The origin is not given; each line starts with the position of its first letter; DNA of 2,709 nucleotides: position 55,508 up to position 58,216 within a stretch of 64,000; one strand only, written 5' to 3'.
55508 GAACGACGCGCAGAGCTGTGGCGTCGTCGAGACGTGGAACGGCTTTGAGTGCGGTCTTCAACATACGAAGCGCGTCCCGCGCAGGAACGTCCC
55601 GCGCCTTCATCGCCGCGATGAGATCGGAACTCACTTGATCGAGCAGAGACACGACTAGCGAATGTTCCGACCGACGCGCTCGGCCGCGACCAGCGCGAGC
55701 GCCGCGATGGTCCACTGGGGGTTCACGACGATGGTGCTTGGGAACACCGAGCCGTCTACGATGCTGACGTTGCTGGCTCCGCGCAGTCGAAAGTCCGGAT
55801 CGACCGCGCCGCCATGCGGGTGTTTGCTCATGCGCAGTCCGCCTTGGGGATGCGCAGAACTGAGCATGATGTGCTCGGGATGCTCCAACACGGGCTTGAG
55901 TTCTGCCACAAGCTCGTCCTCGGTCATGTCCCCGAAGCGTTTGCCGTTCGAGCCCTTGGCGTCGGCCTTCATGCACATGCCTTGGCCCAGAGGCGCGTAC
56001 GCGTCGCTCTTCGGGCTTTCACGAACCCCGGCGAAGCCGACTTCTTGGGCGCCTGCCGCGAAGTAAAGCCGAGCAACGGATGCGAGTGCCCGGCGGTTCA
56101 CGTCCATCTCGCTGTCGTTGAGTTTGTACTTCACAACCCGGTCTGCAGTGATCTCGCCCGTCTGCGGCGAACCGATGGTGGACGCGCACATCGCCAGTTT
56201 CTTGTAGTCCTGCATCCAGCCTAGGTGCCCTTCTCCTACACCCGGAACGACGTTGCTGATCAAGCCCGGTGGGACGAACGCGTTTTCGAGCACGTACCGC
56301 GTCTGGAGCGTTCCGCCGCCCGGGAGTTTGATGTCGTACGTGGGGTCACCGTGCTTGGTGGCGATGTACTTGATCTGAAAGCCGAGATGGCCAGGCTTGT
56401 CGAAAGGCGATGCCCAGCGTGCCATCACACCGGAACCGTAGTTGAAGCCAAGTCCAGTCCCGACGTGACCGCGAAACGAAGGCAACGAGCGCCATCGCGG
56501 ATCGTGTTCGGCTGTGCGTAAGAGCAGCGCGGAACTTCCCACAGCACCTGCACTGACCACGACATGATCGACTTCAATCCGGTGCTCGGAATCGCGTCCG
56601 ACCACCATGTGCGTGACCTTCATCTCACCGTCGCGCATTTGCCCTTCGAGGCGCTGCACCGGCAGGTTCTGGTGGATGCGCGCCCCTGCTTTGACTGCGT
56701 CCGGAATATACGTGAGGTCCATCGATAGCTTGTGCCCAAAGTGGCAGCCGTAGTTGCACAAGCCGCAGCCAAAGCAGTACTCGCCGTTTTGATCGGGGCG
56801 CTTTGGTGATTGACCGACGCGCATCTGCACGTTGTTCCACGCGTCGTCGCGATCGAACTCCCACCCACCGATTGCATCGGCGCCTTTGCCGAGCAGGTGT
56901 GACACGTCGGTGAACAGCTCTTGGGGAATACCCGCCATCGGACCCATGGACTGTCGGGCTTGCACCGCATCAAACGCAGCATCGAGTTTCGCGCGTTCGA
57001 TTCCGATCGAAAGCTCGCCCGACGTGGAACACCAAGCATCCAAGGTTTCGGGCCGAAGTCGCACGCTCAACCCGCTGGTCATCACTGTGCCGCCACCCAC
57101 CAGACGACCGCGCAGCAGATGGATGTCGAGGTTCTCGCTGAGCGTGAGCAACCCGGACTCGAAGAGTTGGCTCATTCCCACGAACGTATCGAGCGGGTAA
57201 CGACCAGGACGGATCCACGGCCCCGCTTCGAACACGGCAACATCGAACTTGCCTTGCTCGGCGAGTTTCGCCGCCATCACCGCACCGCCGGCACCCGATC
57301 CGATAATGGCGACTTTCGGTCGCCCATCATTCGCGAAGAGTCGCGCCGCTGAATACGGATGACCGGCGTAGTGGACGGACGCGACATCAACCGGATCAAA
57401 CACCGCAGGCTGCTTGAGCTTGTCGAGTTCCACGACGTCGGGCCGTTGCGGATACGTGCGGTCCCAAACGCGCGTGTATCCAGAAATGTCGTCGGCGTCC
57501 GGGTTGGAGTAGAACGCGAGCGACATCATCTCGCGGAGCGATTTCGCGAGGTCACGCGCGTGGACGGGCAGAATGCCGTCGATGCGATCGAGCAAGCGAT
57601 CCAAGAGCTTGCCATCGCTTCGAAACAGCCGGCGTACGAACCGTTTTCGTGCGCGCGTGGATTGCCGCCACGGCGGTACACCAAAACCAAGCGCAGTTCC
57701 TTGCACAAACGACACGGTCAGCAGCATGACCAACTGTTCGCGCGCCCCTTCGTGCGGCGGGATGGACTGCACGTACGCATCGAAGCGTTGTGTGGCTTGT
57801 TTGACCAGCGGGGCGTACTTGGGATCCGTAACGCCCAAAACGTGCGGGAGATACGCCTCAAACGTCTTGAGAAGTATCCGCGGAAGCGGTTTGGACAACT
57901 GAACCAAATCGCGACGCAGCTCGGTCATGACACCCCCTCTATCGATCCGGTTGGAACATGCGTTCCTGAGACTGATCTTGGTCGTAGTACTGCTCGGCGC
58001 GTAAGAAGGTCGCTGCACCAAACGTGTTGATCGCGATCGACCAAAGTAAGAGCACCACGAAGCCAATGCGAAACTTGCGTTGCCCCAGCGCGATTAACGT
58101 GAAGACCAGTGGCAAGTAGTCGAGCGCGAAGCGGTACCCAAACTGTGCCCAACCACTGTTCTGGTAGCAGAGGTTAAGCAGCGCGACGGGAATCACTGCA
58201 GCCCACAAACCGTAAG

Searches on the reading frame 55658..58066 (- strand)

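Call 61: search_protein_families(library=pfam, proteins=[window:55658-58066:-], max_evalue=0.00001)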
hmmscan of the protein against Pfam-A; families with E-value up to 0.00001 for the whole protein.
window:55658-58066:- (803 aa): 3 families
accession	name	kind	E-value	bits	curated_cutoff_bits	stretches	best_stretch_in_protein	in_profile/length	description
PF00732.25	GMC_oxred_N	-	3e-19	70.1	23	1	298-518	1-200/218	GMC oxidoreductase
PF05199.19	GMC_oxred_C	-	4e-17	63.5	24.6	1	645-791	22-139/139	GMC oxidoreductase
PF01266.30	DAO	-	1.3e-08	35.2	27.9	0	251-285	1-34/353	FAD dependent oxidoreductase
